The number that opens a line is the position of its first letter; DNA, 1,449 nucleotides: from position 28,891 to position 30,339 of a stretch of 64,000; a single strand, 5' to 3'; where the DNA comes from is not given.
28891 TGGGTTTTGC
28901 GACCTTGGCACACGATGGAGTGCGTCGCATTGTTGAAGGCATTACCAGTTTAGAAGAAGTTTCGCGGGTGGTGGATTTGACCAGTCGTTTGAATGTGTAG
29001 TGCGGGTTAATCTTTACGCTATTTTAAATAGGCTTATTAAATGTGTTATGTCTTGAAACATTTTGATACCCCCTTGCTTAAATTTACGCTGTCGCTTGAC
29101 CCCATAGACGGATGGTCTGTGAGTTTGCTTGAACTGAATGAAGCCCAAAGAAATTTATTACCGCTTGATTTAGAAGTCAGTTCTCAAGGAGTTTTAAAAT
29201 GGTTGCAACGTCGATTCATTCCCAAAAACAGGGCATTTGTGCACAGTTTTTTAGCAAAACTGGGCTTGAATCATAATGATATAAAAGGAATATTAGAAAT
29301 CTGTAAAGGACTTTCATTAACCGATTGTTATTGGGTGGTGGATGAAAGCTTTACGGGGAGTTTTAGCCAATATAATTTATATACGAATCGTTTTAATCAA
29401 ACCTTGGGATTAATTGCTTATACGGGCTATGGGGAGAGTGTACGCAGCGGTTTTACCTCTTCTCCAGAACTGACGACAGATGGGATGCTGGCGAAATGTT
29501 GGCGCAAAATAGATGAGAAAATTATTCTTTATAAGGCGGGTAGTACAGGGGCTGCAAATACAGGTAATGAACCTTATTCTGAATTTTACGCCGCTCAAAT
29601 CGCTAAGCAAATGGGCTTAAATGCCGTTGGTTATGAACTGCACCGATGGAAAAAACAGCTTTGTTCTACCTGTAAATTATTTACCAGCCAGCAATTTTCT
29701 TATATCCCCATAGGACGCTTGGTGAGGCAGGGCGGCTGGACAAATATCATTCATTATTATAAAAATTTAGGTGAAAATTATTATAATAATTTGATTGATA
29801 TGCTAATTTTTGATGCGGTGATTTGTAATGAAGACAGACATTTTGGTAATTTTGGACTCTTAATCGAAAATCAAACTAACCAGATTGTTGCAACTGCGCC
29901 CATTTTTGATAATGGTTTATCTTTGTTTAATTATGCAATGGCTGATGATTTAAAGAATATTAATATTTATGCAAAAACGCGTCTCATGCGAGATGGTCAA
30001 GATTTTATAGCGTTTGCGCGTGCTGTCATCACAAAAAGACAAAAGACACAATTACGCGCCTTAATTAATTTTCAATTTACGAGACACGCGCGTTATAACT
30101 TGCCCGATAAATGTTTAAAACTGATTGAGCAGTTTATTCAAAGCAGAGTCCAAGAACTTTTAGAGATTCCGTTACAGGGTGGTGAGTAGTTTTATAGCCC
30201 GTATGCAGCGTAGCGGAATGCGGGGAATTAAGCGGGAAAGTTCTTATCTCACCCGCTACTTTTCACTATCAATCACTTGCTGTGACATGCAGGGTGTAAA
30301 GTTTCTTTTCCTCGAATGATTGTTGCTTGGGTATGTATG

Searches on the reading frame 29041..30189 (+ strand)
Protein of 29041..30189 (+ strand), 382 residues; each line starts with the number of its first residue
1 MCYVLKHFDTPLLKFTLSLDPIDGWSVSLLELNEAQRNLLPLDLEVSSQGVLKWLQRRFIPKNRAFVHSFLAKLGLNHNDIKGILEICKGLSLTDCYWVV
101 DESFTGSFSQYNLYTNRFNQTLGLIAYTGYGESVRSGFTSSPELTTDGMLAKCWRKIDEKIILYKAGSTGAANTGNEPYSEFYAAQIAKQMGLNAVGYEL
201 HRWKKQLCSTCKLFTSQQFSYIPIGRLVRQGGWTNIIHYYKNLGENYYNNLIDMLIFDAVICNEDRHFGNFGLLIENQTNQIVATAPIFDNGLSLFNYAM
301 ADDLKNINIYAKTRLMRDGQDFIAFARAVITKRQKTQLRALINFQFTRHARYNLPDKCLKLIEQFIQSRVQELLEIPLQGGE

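Call 8: search_protein_families(library=pfam, proteins=[window:29041-30189:+], max_evalue=0.01)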
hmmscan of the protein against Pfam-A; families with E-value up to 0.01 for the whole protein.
window:29041-30189:+ (382 aa): 2 families
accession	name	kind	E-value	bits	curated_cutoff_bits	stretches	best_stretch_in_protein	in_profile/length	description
PF07804.18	HipA_C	-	3.8e-07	30.4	30.5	1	176-330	33-192/213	HipA-like C-terminal domain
PF20613.4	HipA_2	-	0.00015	21.5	27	1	176-308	36-165/240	HipA-like kinase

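Call 9: search_protein_families(library=ncbifam, proteins=[window:29041-30189:+], max_evalue=0.01)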
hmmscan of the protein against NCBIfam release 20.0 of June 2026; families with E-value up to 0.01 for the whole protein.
window:29041-30189:+ (382 aa): 0 families

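Call 11: search_protein_families(library=padloc, proteins=[window:29041-30189:+], max_evalue=0.01)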
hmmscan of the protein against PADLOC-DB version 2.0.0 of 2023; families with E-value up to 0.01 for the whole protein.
window:29041-30189:+ (382 aa): 8 families
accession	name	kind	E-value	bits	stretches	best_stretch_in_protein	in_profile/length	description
PDLC04340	PDC-M03A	-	1.9e-20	71.5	1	141-375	12-246/280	-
PDLC04344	PDC-M03A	-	1.5e-16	58.7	2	246-374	145-271/305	-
PDLC04339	PDC-M03A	-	7.2e-13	46.5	1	247-307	133-190/293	-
PDLC04345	PDC-M03A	-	2.1e-10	38.4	1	245-373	142-267/302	-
PDLC04342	PDC-M03A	-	2.7e-10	38.3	1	254-296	154-195/299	-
PDLC04337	PDC-M03A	-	1.8e-06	25.7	1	251-328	90-164/250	-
PDLC04338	PDC-M03A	-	0.00072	16.6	0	253-306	261-311/428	-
PDLC04341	PDC-M03A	-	0.00089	16.8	1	251-297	149-195/294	-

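Call 12: find_homologous_proteins(query=window:29041-30189:+)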
Query window:29041-30189:+ (382 aa): 7456 proteins with E <= 0.001 among 8000 candidates; the best 120 are listed.
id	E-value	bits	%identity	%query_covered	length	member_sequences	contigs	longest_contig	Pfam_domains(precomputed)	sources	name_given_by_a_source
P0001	9.8e-261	882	100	100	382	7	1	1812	PF07804.19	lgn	-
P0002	7.7e-187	639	73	99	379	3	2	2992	PF07804.19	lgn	-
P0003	6.1e-177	607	69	98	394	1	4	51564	PF07804.19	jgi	-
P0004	3.0e-176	604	67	98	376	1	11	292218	PF07804.19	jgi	jgi:hypothetical protein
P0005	4.6e-176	604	69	98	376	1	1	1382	PF07804.19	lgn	-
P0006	8.9e-176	603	69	98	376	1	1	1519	PF07804.19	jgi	jgi:hypothetical protein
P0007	1.4e-175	602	70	98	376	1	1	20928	PF07804.19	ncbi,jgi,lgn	-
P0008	1.6e-175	602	69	98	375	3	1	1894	PF07804.19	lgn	-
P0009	8.0e-175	600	69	98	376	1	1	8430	PF07804.19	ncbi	-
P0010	1.4e-174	599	68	98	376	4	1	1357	PF07804.19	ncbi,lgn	-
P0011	1.5e-174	599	66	98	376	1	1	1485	PF07804.19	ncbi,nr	ncbi:conserved hypothetical protein [Beggiatoa sp. PS]|nr:conserved hypothetical protein [Beggiatoa 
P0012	3.0e-174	598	68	98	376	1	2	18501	PF07804.19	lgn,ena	-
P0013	5.8e-174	597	67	98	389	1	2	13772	PF07804.19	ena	-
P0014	6.8e-174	597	69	98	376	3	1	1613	PF07804.19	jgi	-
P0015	7.4e-174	596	67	99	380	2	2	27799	PF07804.19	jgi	-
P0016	1.5e-173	595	69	98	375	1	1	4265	PF07804.19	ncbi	-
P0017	1.6e-173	595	67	98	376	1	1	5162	PF07804.19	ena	-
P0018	1.7e-173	595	69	98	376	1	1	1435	PF07804.19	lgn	-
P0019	4.1e-173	594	67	98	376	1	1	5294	PF07804.19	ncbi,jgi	-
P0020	6.1e-173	593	69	98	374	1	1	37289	PF07804.19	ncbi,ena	-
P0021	7.2e-173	593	68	98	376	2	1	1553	PF07804.19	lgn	-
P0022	8.8e-173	593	66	98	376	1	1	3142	PF07804.19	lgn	-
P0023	1.1e-172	593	68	98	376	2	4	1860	PF07804.19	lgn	-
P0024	2.3e-172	591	67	98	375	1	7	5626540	PF07804.19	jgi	jgi:hypothetical protein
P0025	2.7e-172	591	68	98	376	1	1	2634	PF07804.19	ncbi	-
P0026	3.4e-172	591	68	98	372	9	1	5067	PF07804.19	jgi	-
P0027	7.7e-172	590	67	98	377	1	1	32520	PF07804.19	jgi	jgi:hypothetical protein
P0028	8.4e-172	590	67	98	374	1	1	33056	PF07804.19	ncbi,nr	ncbi:XRE family transcriptional regulator [Candidatus Halobeggiatoa sp. HSG11]|nr:XRE family transcr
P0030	1.4e-171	589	66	98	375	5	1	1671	PF07804.19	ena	-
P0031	2.5e-171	588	66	98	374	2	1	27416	PF07804.19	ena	-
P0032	4.0e-171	587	66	98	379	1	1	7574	PF07804.19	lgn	-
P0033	7.9e-171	586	66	98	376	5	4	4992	PF07804.19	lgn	-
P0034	9.7e-171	586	65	100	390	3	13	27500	PF07804.19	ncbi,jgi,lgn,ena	-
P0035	1.2e-170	586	68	98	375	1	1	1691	PF07804.19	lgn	-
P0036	1.5e-170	586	66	98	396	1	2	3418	PF07804.19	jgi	-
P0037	2.0e-170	585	66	98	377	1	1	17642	PF07804.19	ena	-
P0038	2.4e-170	585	65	99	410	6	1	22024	PF07804.19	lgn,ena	-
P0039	3.2e-170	584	67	98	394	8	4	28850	PF07804.19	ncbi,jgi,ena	-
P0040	3.8e-170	584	66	98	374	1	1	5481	PF07804.19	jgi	jgi:hypothetical protein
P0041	4.1e-170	584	65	99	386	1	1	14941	PF07804.19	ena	-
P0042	1.2e-169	583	65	99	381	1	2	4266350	PF07804.19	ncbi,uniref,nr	ncbi:protein kinase [Beggiatoa leptomitoformis]|uniref:XRE family transcriptional regulator n=1 Tax=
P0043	1.3e-169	582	65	98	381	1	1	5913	PF07804.19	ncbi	-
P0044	1.7e-169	582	66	98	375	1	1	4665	PF07804.19,PF20613.5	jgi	-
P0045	2.7e-169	581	65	99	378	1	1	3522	PF07804.19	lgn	-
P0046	2.9e-169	581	64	98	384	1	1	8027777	PF07804.19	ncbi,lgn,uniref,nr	ncbi:hypothetical protein [Desulfonema magnum]|uniref:Uncharacterized protein n=1 Tax=Desulfonema ma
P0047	4.0e-169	581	67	98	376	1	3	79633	PF07804.19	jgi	jgi:hypothetical protein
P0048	6.0e-169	580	66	98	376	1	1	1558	PF07804.19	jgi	jgi:hypothetical protein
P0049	6.0e-169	580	67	98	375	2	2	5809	PF07804.19,PF20613.5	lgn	-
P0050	7.6e-169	580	66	98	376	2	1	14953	PF07804.19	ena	-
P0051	9.0e-169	580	66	98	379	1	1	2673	PF07804.19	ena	-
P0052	1.0e-168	579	65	99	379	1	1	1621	PF07804.19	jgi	jgi:hypothetical protein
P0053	1.1e-168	579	68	95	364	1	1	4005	PF07804.19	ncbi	-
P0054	1.9e-168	579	65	99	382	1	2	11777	PF07804.19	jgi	jgi:hypothetical protein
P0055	2.8e-168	578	66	98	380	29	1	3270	PF07804.19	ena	-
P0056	3.2e-168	578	65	99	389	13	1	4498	PF07804.19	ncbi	-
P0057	3.4e-168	578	65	98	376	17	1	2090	PF07804.19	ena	-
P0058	4.2e-168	577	68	98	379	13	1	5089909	PF07804.19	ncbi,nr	ncbi:MAG: hypothetical protein SD837_07330 [Candidatus Electrothrix scaldis]|nr:MAG: hypothetical pr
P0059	8.2e-168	576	65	98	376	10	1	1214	PF07804.19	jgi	-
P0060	8.6e-168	576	63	99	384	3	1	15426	PF07804.19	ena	-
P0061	8.8e-168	576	67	98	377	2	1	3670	PF07804.19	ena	-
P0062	9.8e-168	576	64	98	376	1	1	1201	PF07804.19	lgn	-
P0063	1.5e-167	576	66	98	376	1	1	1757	PF07804.19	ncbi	-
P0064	1.7e-167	575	66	98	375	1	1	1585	PF07804.19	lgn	-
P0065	2.3e-167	575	68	95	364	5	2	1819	PF07804.19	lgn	-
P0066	2.8e-167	575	64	99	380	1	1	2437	PF07804.19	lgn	-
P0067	3.2e-167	575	67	98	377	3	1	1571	PF07804.19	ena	-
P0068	3.9e-167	574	64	98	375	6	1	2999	PF07804.19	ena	-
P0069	7.3e-167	573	64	99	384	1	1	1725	PF07804.19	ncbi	-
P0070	9.4e-167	573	65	98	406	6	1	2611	PF07804.19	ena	-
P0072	1.1e-166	573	66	98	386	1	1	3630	PF07804.19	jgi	jgi:hypothetical protein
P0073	1.1e-166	573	65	98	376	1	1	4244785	PF07804.19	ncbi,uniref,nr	ncbi:HipA-like protein [Beggiatoa alba B18LD]|uniref:HipA-like protein n=1 Tax=Beggiatoa alba B18LD 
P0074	1.3e-166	573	64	99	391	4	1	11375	PF07804.19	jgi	-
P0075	1.4e-166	572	65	97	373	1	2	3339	PF07804.19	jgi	-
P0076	1.8e-166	572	66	98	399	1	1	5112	PF07804.19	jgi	-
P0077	2.5e-166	572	64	98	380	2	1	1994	PF07804.19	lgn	-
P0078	3.9e-166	571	65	99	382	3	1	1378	PF07804.19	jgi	-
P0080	7.5e-166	570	67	98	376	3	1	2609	PF07804.19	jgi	jgi:hypothetical protein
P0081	8.6e-166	570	64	98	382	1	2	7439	PF07804.19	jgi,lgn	-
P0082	9.7e-166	570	67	98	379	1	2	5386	PF07804.19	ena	-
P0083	1.1e-165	570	65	98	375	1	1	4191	PF07804.19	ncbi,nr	ncbi:MAG: XRE family transcriptional regulator [Candidatus Parabeggiatoa sp.]|nr:XRE family transcri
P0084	1.2e-165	569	66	98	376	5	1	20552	PF07804.19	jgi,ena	-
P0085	1.3e-165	569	64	98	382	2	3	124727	PF07804.19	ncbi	ncbi:Protein kinase [Candidatus Magnetomoraceae bacterium gMMP-15]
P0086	1.7e-165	569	63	99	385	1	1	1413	PF07804.19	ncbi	-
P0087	1.9e-165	569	63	99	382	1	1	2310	PF07804.19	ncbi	-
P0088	2.3e-165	568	66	98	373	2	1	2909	PF07804.19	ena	-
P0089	2.5e-165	568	68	93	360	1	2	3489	PF07804.19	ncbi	-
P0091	3.6e-165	568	66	98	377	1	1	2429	PF07804.19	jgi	jgi:hypothetical protein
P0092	4.0e-165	568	66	96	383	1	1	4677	PF07804.19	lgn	-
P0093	4.0e-165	568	63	100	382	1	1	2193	PF07804.19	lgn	-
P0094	4.1e-165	568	66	98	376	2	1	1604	PF07804.19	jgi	jgi:hypothetical protein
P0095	6.2e-165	567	67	95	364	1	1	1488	PF07804.19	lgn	-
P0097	7.0e-165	567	63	99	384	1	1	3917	PF07804.19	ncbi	-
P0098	1.1e-164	566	63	99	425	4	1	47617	PF07804.19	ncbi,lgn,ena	-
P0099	1.2e-164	566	64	99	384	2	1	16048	PF07804.19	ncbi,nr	ncbi:hypothetical protein QUF75_17970 [Desulfococcaceae bacterium HSG7]|nr:hypothetical protein [Des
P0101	3.1e-164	565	63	99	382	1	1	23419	PF07804.19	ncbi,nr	ncbi:MAG: XRE family transcriptional regulator [Desulfobacterales bacterium]|nr:XRE family transcrip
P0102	4.2e-164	564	62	98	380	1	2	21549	PF07804.19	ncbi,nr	ncbi:MAG: XRE family transcriptional regulator [Desulfobacterales bacterium]|nr:XRE family transcrip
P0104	2.0e-163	562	66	92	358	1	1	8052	PF07804.19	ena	-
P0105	3.3e-163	561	66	94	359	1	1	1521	PF07804.19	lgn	-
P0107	1.3e-162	559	63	99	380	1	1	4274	PF07804.19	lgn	-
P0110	4.3e-162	558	66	92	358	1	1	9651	PF07804.19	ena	-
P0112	1.2e-161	556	64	98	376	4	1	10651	PF07804.19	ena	-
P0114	1.7e-160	552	65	92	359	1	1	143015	PF07804.19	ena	-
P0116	1.1e-159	550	61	98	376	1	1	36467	PF07804.19,PF20613.5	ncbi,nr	ncbi:MAG: HipA domain-containing protein [Mariprofundaceae bacterium]|nr:HipA domain-containing prot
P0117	9.2e-158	543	62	98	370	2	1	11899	PF07804.19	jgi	jgi:hypothetical protein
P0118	1.2e-156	540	62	98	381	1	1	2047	PF07804.19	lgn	-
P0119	2.2e-156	539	63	98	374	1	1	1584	PF07804.19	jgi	-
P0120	8.2e-155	534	63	98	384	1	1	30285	PF07804.19,PF20613.5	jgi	-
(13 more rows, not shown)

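Call 13: find_related_loci(query=window:29041-30189:+, collection=genome_contigs, flank=10000)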
Query window:29041-30189:+ (382 aa) in genome_contigs; peptide patterns used: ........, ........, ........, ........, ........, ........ (x = any residue, [..] = any of these).
42 stretches matched a pattern; 20 encode a relative of the query (tblastn E <= 1e-3); 20 distinct loci.
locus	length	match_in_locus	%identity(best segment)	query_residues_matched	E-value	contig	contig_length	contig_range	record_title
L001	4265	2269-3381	69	1-373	0e+0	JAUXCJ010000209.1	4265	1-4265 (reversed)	MAG: Thiomargarita sp. isolate CSMAG_2822 CSMAG_2822_k117_686996_length_4265_cov_8.0000, whole genome shotgun sequence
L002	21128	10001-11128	61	1-376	8e-165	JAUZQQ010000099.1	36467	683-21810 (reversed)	MAG: Mariprofundaceae bacterium isolate GS19_ROV14_BS02-AMOR20_M1294 AMOR20_M1294_contig99, whole genome shotgun sequenc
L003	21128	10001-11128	68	1-376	0e+0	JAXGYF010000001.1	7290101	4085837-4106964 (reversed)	MAG: Candidatus Vecturithrix sp. isolate AnMBR.bin507 bin507_1, whole genome shotgun sequence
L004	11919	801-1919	55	1-374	5e-148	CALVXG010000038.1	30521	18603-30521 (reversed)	MAG: uncultured Clostridia bacterium isolate BRZ_HT__bin55 genome assembly, contig: BRZ_HT__NODE_2226_length_30521_cov_1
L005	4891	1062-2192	53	1-376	3e-144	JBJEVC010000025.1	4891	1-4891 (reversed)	MAG: Candidatus Coproplasma sp. isolate PUUB14_bin.037 NODE_20550_length_4891_cov_37.178867, whole genome shotgun sequen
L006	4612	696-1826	55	1-376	1e-142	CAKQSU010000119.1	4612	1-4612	MAG: uncultured Clostridia bacterium isolate REFINED_METABAT215_TOP10_CONTIGS_1500_ASSEMBLY_K77_MERGED__Hadza_MoBio_hadz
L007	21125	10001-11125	54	3-377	4e-137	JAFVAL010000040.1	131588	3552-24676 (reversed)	MAG: Lachnospiraceae bacterium isolate RGIG4992 Roe_deer_Rumen-5__c297099, whole genome shotgun sequence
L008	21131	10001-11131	54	1-376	2e-137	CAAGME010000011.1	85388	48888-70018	MAG TPA_asm: Clostridia bacterium, isolate HGM11422, WGS project CAAGME010000000 data, contig: SRS476518_87_k119_18075,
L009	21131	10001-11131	53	1-375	2e-136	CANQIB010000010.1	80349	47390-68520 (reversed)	MAG: uncultured Ruminiclostridium sp. isolate Lapin-030__bin45 genome assembly, contig: Lapin-030__NODE_435_length_80349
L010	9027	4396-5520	54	3-376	1e-134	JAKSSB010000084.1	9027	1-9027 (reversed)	MAG: Lachnospiraceae bacterium isolate Horse_feces270 MAG270_84, whole genome shotgun sequence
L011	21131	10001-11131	51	1-375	2e-121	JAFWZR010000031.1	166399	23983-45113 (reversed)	MAG: Clostridia bacterium isolate RGIG6217 Sheep_Rectum-2__c874325, whole genome shotgun sequence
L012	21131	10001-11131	50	1-375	2e-120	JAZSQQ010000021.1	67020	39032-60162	MAG: Acutalibacteraceae bacterium isolate T1900044542_TS20190008.MAGScoT_cleanbin_000004 SGB_77_k141_1950301, whole geno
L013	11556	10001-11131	50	1-375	1e-118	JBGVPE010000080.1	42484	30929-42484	MAG: Acutalibacteraceae bacterium isolate fecal_MAG_195 fecal_MAG_195_contig_0080, whole genome shotgun sequence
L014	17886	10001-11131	49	1-375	4e-118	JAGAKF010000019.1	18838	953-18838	MAG: Clostridia bacterium isolate RGIG8518 Water_deer_Cecum-2__c107952, whole genome shotgun sequence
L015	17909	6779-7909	50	1-375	9e-118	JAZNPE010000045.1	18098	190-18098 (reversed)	MAG: Acutalibacteraceae bacterium isolate T1900044836_TS20190302.MAGScoT_cleanbin_000009 SGB_2920_k141_1767156, whole ge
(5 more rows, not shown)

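Call 26: find_encoding_contigs(protein=P0001, flank=5000, max_places=3)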
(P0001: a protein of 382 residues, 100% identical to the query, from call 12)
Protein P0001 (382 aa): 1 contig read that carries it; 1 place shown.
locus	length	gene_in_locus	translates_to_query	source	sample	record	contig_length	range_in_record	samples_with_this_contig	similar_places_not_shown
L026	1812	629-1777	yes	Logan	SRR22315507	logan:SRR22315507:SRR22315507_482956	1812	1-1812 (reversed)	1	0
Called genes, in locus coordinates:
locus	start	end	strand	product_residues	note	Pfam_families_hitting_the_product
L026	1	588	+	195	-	?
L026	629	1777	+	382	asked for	PF07804:HipA_C (weak)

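Call 36: search_solved_structures(query=window:29041-30189:+, max_evalue=1, show_alignments=2)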
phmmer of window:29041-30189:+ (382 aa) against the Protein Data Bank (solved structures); distinct sequences matched with E-value up to 1: 2.
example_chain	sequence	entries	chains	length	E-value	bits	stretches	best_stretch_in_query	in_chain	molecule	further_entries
3akj_A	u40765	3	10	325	1.9e-06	30.5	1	176-304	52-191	CtkA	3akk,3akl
7wwh_A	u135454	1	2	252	0.79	12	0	279-314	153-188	Alpha/beta hydrolase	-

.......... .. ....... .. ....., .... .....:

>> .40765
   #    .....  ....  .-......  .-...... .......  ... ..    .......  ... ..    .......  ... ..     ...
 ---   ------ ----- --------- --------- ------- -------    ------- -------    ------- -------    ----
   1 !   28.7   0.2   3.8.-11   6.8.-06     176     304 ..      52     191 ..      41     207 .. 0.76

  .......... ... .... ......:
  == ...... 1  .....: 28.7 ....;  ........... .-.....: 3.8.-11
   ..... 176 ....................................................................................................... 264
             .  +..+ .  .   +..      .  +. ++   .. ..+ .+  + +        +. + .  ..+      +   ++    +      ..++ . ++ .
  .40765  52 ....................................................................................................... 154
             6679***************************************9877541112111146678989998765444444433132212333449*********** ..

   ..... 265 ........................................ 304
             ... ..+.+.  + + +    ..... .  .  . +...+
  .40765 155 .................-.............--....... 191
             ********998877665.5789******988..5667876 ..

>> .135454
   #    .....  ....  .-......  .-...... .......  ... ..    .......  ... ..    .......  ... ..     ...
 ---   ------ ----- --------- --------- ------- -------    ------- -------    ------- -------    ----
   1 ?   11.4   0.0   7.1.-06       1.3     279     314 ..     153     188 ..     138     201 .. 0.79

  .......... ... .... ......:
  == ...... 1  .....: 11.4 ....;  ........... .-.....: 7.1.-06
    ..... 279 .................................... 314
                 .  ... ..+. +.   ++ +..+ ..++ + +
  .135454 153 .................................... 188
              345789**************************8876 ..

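Call 44: find_related_loci(query=window:29041-30189:+, collection=metagenome_contigs, flank=6000)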
Query window:29041-30189:+ (382 aa) in metagenome_contigs; peptide patterns used: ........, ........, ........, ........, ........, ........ (x = any residue, [..] = any of these).
72 stretches matched a pattern; 27 encode a relative of the query (tblastn E <= 1e-3); 27 distinct loci.
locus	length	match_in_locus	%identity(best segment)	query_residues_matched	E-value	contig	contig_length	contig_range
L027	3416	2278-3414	96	1-379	0e+0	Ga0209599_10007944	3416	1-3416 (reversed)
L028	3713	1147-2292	94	1-382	0e+0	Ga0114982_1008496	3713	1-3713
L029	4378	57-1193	73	1-379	0e+0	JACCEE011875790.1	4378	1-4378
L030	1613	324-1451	69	1-376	0e+0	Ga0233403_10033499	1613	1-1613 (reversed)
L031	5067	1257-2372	68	1-374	0e+0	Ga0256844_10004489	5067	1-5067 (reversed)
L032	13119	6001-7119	56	1-374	7e-150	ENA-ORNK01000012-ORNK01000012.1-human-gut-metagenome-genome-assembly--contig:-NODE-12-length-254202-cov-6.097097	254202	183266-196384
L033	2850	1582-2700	56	1-374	2e-157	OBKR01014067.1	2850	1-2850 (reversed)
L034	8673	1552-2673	55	1-375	1e-144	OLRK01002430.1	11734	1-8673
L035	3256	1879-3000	55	1-375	1e-150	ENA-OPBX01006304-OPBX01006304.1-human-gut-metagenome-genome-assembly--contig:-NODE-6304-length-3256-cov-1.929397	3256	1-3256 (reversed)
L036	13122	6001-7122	55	1-375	1e-144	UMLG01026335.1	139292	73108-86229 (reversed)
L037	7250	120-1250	56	3-379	6e-144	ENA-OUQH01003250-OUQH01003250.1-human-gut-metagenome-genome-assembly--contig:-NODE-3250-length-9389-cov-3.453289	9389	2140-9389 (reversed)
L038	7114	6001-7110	55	1-371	9e-144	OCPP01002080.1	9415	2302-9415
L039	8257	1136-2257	54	1-375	3e-143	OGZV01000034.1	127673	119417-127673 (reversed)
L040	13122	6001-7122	54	1-375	3e-143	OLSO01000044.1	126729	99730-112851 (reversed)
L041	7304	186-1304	56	1-375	3e-143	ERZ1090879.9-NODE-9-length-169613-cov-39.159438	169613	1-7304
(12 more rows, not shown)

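Call 58: predict_structure(alignment_id=A1)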
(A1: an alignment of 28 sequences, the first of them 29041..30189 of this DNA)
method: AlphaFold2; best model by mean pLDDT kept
length: 382 residues; sequences in the alignment: 28
mean_pLDDT: 72.0   pTM: 0.74
mean pLDDT of the five models: 72.0, 71.1, 71.0, 68.5, 53.3
residues with pLDDT >= 90: 103; 70-90: 127; 50-70: 72; < 50: 80
segments of 3 or more residues with pLDDT < 50: 61-63, 91-94, 114-156, 160-177, 204-210
pLDDT, mean of each block of 10 residues (from residue 1): 87 92 90 91 88 74 49 64 65 61 79 48 42 33 30 45 42 46 87 77 43 59 76 89 95 93 72 81 81 68 78 82 93 95 89 79 93 88 36
secondary structure, 60 per line:
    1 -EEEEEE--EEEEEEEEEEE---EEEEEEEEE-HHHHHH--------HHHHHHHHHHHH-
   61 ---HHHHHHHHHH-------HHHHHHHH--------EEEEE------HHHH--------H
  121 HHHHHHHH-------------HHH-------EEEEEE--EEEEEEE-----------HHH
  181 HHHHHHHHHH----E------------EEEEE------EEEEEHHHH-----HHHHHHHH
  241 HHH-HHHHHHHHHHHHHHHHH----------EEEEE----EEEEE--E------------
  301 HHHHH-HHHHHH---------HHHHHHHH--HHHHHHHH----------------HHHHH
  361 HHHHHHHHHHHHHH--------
elements in order: E2-7 E10-20 E24-32 H34-39 H48-59 H64-73 H81-88 E97-101 H108-111 H120-128 E152-157 E160-166 H178-190 E208-212 E219-223 H224-227 H233-243 H245-261 E272-276 E281-285 H301-305 H307-312 H322-329 H332-339 H356-374
